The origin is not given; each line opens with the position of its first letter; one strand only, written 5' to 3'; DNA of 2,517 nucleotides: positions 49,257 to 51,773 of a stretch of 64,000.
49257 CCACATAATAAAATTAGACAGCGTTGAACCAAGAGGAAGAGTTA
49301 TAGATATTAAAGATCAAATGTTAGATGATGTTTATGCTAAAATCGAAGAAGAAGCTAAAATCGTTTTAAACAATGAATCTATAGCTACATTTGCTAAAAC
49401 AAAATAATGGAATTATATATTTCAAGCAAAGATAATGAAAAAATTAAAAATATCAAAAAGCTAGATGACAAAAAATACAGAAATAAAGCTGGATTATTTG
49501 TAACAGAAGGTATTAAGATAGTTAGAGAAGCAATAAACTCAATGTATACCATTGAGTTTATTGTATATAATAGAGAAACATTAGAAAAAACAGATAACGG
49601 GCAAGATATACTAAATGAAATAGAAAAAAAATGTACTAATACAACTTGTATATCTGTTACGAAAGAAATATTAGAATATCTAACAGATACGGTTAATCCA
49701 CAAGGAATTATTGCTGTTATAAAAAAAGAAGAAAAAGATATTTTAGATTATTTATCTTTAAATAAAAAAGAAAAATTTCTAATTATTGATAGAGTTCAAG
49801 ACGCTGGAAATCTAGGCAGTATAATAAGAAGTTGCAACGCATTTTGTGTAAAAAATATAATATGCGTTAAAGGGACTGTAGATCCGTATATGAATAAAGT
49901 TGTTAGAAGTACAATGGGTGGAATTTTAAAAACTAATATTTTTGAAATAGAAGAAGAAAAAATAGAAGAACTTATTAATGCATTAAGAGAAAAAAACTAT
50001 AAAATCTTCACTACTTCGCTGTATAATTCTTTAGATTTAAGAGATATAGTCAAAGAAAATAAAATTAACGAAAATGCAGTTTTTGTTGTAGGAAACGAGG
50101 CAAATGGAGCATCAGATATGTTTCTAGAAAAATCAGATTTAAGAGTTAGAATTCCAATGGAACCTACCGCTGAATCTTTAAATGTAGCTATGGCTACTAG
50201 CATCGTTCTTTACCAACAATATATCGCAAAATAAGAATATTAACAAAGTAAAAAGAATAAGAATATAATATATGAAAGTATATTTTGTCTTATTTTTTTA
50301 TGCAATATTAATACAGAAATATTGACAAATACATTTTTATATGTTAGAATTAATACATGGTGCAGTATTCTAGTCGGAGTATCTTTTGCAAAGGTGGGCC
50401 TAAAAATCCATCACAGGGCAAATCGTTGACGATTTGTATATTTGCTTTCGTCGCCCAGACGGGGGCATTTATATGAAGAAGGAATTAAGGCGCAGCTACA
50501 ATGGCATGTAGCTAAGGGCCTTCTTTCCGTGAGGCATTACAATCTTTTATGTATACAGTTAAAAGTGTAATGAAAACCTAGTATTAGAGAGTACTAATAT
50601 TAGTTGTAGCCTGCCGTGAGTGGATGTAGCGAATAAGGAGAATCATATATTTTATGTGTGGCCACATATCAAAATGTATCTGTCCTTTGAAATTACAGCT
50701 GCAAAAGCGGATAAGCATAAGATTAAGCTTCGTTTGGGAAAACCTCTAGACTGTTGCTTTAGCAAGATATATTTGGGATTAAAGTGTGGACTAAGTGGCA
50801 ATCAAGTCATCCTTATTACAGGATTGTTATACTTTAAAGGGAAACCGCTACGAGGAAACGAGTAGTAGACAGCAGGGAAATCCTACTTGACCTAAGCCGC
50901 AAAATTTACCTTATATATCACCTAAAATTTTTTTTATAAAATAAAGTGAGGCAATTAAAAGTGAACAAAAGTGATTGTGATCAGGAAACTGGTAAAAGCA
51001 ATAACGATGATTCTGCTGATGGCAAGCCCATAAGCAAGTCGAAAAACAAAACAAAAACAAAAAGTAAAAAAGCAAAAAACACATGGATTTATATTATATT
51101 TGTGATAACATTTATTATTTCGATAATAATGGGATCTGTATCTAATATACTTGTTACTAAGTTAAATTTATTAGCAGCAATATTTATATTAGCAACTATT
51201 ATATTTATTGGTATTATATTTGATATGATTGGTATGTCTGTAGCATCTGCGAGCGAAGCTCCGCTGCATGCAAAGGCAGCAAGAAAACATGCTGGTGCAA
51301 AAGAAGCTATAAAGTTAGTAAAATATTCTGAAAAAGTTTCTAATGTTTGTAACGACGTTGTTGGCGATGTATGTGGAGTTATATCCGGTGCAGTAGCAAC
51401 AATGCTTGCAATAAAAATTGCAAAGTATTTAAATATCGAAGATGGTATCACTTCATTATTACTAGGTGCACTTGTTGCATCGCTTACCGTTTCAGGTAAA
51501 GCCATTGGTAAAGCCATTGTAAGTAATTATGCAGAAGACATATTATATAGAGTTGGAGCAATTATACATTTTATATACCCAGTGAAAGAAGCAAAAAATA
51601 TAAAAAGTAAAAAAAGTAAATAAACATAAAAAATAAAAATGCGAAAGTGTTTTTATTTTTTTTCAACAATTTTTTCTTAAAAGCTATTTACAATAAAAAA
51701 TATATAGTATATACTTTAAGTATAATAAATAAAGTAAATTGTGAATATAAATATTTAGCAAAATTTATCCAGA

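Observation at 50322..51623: A structured RNA of about 570 nt with its own promoter, upstream of a four-helix membrane protein (OLE/OapA-like)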

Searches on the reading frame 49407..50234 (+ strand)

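Call 4: search_protein_families(library=pfam, proteins=[window:49407-50234:+], max_evalue=0.01)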
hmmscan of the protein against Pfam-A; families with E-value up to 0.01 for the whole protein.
window:49407-50234:+ (275 aa): 3 families
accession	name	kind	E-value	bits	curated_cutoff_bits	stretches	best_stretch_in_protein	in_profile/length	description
PF00588.24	SpoU_methylase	-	1.2e-35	123.1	29.7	1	124-269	3-142/142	SpoU rRNA Methylase family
PF22435.1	MRM3-like_sub_bind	-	2.3e-21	76.4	27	1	10-103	1-84/84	MRM3-like substrate binding domain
PF08032.17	SpoU_sub_bind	-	7.7e-10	39.4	22.8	1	34-109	3-74/76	RNA 2'-O ribose methyltransferase substrate binding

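Call 5: search_protein_families(library=ncbifam, proteins=[window:49407-50234:+], max_evalue=0.01)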
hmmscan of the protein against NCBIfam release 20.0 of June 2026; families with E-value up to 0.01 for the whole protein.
window:49407-50234:+ (275 aa): 12 families
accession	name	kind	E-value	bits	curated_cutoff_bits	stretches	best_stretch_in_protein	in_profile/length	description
TIGR00186.1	rRNA_methyl_3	equivalog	2.1e-37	128.9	160.15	1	35-271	7-236/240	23S rRNA (guanosine(2251)-2'-O)-methyltransferase RlmB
NF008117.0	PRK10864.1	equivalog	2.6e-21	76.2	267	1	89-270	161-337/344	tRNA/rRNA methyltransferase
NF008386.0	PRK11181.1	equivalog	2.5e-17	63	366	1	66-270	37-237/244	23S rRNA (guanosine(2251)-2'-O)-methyltransferase RlmB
NF008295.0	PRK11081.1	equivalog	5e-15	55.7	227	1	112-270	9-160/230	tRNA (guanosine(18)-2'-O)-methyltransferase TrmH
NF000477.1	NshR_TsnR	equivalog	2.9e-14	53.1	425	1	66-271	63-260/266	NshR/TsnR family 23S rRNA methyltransferase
TIGR00185.1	tRNA_yibK_trmL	equivalog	2.3e-10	40.5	190.6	1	134-270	13-143/154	tRNA (uridine(34)/cytosine(34)/5-carboxymethylaminomethyluridine(34)-2'-O)-methyltransferase TrmL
NF000035.1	nosihep_NshR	exception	1e-09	38.3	500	1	124-270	118-259/274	NshR family nosiheptide/thiostrepton resistance 23S rRNA methyltransferase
TIGR00050.1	rRNA_methyl_1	subfamily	2.1e-08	34.3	167.15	1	130-273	12-155/233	TrmJ/YjtD family RNA methyltransferase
NF041077.1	tRNAmeth_TrmJ_Sulfolob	equivalog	1.5e-07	31.3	350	1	133-272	12-152/229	tRNA (cytidine-2'-O-)-methyltransferase TrmJ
NF011694.0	PRK15114.1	equivalog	6.7e-06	25.8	280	1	130-273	12-158/246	tRNA (cytosine(32)/uridine(32)-2'-O)-methyltransferase TrmJ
NF007752.0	PRK10433.1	equivalog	0.00061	19.3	212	1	210-270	93-154/228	tRNA/rRNA methyltransferase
NF007683.0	PRK10358.1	equivalog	0.0025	17.7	282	1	225-272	96-145/157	tRNA (uridine(34)/cytosine(34)/5-carboxymethylaminomethyluridine(34)-2'-O)-methyltransferase TrmL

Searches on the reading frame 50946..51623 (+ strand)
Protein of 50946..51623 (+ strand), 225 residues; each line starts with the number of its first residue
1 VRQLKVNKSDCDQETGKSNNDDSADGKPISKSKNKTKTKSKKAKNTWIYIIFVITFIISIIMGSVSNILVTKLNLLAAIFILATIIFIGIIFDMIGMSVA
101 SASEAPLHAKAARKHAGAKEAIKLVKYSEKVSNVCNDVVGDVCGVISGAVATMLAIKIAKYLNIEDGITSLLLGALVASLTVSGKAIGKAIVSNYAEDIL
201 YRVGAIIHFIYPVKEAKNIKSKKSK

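Call 4: search_protein_families(library=pfam, proteins=[window:50946-51623:+], max_evalue=0.01)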
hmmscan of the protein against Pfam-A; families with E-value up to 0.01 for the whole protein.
window:50946-51623:+ (225 aa): 1 family
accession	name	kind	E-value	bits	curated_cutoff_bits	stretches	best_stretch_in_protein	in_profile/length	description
PF01595.25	CNNM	-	0.0004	20.5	28.4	1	81-211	2-128/181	Cyclin M transmembrane N-terminal domain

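Call 5: search_protein_families(library=ncbifam, proteins=[window:50946-51623:+], max_evalue=0.01)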
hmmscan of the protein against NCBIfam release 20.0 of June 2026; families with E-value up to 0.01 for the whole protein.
window:50946-51623:+ (225 aa): 3 families
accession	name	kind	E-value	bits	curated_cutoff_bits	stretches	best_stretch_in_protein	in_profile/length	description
NF045849.1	ICE_MMCAP2_0565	equivalog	0.00036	20.2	40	1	30-68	41-79/80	Mbov_0395 family pilin-like conjugal transfer protein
NF007061.0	PRK09506.1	equivalog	0.0021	15.9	1120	1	5-63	22-79/825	bifunctional glycosyl transferase/transpeptidase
NF038277.1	accessory_MacP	equivalog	0.0096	16.4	45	1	8-65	37-95/98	cell wall synthase accessory phosphoprotein MacP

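Call 7: find_homologous_proteins(query=window:50946-51623:+, max_evalue=0.001)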
Query window:50946-51623:+ (225 aa): 348 proteins with E <= 0.001 among 1366 candidates; the best 120 are listed.
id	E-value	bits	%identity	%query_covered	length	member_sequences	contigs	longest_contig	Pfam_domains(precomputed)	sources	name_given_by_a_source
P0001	9.6e-84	298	68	96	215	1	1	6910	PF01595.26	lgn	-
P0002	2.8e-78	280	67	96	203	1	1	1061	PF01595.26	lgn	-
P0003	3.2e-77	277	68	94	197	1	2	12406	PF01595.26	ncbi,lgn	-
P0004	1.9e-76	274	73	76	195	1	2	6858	PF01595.26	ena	-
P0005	2.5e-75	271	65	95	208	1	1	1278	PF01595.26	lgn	-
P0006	1.8e-70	255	64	77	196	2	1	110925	-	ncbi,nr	ncbi:MAG: hypothetical protein PHP54_02130 [Clostridia bacterium]|nr:hypothetical protein [Clostridi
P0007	1.5e-69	252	63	80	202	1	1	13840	-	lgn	-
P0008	2.5e-68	248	68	75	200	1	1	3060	-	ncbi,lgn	-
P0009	2.8e-67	244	67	74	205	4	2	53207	PF01595.26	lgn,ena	-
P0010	3.9e-66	241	65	74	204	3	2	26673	-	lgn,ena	-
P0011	1.0e-62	230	59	80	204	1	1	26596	-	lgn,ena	-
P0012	1.2e-61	226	62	74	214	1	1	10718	-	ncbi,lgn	-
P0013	3.2e-61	225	61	80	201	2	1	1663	-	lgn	-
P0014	2.4e-60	222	58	87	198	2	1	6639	-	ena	-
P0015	2.5e-60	222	59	76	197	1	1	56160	-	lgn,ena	-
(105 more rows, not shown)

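Call 16: find_related_loci(query=A1, collection=genome_contigs, flank=6000)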
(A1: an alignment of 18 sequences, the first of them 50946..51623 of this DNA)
Query A1 (225 aa) in genome_contigs; peptide patterns used: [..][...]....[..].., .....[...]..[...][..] (x = any residue, [..] = any of these).
600 stretches matched a pattern (row limit reached: there are more); 594 encode a relative of the query (tblastn E <= 1e-3); the best 80 are kept; 80 distinct loci.
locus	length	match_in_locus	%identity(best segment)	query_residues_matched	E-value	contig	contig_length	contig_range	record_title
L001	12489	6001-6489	56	47-209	1e-56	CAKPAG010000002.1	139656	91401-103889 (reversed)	MAG: uncultured Clostridia bacterium isolate REFINED_METABAT215_TOP10_CONTIGS_1500_ASSEMBLY_K77_MERGED__Hadza_MoBio_hadz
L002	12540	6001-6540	51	39-218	2e-53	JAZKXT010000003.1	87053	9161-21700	MAG: Clostridia bacterium isolate T1900045116_TC20190110.MAGScoT_cleanbin_000010 SGB_4808_k141_2640321, whole genome sho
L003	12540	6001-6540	48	42-225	5e-52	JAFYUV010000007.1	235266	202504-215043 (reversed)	MAG: Clostridia bacterium isolate RGIG7442 Water_buffalos_Colon-1__c251631, whole genome shotgun sequence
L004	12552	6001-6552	41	28-210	5e-45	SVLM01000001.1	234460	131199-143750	MAG: Oscillospiraceae bacterium isolate SIG487 NODE_647_length_234460_cov_4.130967, whole genome shotgun sequence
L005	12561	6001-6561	42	18-210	1e-44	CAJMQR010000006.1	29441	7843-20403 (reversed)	TPA_asm: uncultured bacterium isolate ERR1600705-bin.90 genome assembly, contig: NODE_1992_length_29441_cov_17.559246, w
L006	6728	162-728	43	28-215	3e-43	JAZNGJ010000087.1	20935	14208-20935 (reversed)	MAG: Faecousia sp. isolate T1900044705_TS20190171.MAGScoT_cleanbin_000027 SGB_1810_k141_2005667, whole genome shotgun se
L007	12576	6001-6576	39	20-211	4e-43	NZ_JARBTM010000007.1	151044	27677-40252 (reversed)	MAG: Anaerosolibacter sp. isolate L_E1_T20_C_bin.128 scaffold_216, whole genome shotgun sequence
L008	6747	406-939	43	28-210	1e-42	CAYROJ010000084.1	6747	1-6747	MAG TPA_asm: uncultured Oscillospiraceae bacterium isolate SRP350583_co2_5 genome assembly, contig: NODE_17155_length_67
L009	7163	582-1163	42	28-220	2e-42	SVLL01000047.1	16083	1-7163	MAG: Oscillospiraceae bacterium isolate SIG486 NODE_64022_length_16083_cov_2.018551, whole genome shotgun sequence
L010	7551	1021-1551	42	35-211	2e-42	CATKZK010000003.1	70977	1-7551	MAG TPA_asm: uncultured Bacilli bacterium isolate MGG03190_1680015453 genome assembly, contig: ERR2497918_71, whole geno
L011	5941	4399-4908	44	47-215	1e-42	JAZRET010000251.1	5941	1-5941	MAG: Congzhengia sp. isolate T1900045498_YK20190192.MAGScoT_cleanbin_000024 SGB_7464_k141_2301773, whole genome shotgun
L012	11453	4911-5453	42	28-207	2e-42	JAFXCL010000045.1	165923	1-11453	MAG: Oscillospiraceae bacterium isolate RGIG6289 Sheep_Rectum-3__c1215048, whole genome shotgun sequence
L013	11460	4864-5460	38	25-222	2e-42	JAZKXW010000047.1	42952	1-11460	MAG: Faecousia sp. isolate T1900045113_TC20190107.MAGScoT_cleanbin_000013 SGB_4802_k141_1510723, whole genome shotgun se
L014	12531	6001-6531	41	33-209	5e-42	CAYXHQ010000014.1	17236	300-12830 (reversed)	MAG TPA_asm: uncultured Muribaculaceae bacterium isolate SRP192927_co1_146 genome assembly, contig: NODE_6928_length_172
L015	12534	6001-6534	43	34-210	6e-42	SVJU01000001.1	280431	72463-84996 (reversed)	MAG: Oscillospiraceae bacterium isolate SIG443 NODE_370_length_280431_cov_2.392056, whole genome shotgun sequence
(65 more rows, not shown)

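Call 25: search_solved_structures(query=A1, max_evalue=1, show_alignments=2)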
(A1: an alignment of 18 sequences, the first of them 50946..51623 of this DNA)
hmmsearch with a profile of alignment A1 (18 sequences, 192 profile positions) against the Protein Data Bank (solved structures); distinct sequences matched with E-value up to 1: 0.

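Call 33: predict_structure(alignment_id=A1)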
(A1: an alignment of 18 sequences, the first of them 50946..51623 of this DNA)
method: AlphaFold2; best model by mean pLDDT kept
length: 225 residues; sequences in the alignment: 18
mean_pLDDT: 74.8   pTM: 0.62
mean pLDDT of the five models: 74.8, 74.0, 70.7, 70.2, 68.0
residues with pLDDT >= 90: 27; 70-90: 140; 50-70: 15; < 50: 43
segments of 3 or more residues with pLDDT < 50: 1-41
pLDDT, mean of each block of 10 residues (from residue 1): 34 37 41 39 68 82 79 84 90 90 81 80 87 87 88 89 90 92 89 87 85 61 49
secondary structure, 60 per line:
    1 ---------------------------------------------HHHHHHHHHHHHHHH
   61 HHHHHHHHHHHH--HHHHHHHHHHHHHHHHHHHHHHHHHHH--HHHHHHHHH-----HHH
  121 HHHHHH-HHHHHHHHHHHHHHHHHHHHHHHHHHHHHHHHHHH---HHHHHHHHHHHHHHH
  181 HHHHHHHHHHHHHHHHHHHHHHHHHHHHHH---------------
elements in order: H46-72 H75-101 H104-112 H118-126 H128-162 H166-210

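Call 37: fold_search(model_id=the predicted structure, library=pdb)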
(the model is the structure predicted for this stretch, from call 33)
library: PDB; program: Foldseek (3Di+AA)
matches with E <= 10: 44; with E <= 0.001: 0
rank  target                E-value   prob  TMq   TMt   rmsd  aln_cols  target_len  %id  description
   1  7m1t_B                6.0e-03  1.00  0.49  0.36   4.5       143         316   23  Crystal structure of an archaeal CNNM, MtCorB, with C-terminal deletion in complex with Mg2+-ATP (released 2021-06-16)
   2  7m1t_A                1.3e-02  1.00  0.40  0.29   6.2       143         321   15  Crystal structure of an archaeal CNNM, MtCorB, with C-terminal deletion in complex with Mg2+-ATP (released 2021-06-16)
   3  7m1u_A                2.8e-02  1.00  0.49  0.36   4.6       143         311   22  Crystal structure of an archaeal CNNM, MtCorB, R235L mutant with C-terminal deletion (released 2021-06-16)
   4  7m1u_B                6.0e-02  1.00  0.47  0.36   4.5       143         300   20  Crystal structure of an archaeal CNNM, MtCorB, R235L mutant with C-terminal deletion (released 2021-06-16)
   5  7cfg                  5.7e-01  0.89  0.36  0.49   7.8       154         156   16  Structure of the transmembrane domain of the bacterial CNNM/CorC family Mg2+ transporter in complex with Mg2+ (released 2021-02-24)
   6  7cff                  1.1e+00  0.82  0.36  0.49   7.7       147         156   16  Structure of the thermostabilized transmembrane domain of the bacterial CNNM/CorC family Mg2+ transporter in complex wit (released 2021-02-24)
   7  6d0n_A                3.3e+00  0.10  0.16  0.10  14.3       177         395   15  Crystal structure of a CLC-type fluoride/proton antiporter, V319G mutant (released 2018-07-04)
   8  9div_C                3.5e+00  0.10  0.22  0.29  12.6       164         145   13  The crystal structure of de novo designed ChuA binding protein C8 (released 2025-05-21)
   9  6d0k_A                3.5e+00  0.07  0.14  0.09  14.9       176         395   14  Crystal structure of a CLC-type fluoride/proton antiporter, E118Q mutant (released 2018-07-04)
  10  6vq6_b                3.5e+00  0.05  0.17  0.18  18.6       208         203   12  Mammalian V-ATPase from rat brain - composite model of rotational state 1 bound to ADP and SidK (built from focused re (released 2020-03-18)
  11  6d0k_B                3.7e+00  0.07  0.15  0.09  15.0       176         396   14  Crystal structure of a CLC-type fluoride/proton antiporter, E118Q mutant (released 2018-07-04)
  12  4bem_J                3.9e+00  0.03  0.14  0.16  21.9       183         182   13  Crystal structure of the F-type ATP synthase c-ring from Acetobacterium woodii. (released 2014-03-26)
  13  6d0n_B                4.1e+00  0.08  0.16  0.10  14.5       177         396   15  Crystal structure of a CLC-type fluoride/proton antiporter, V319G mutant (released 2018-07-04)
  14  1i4d_B                5.2e+00  0.04  0.16  0.18  21.8       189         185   14  CRYSTAL STRUCTURE ANALYSIS OF RAC1-GDP COMPLEXED WITH ARFAPTIN (P21) (released 2001-05-16)
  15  9k82_A                5.4e+00  0.04  0.16  0.18  19.7       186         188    9  Cryo-EM structure of designed zinc-induced filament Fiber-n5-Zn1-HEHE-917 (released 2025-10-29)
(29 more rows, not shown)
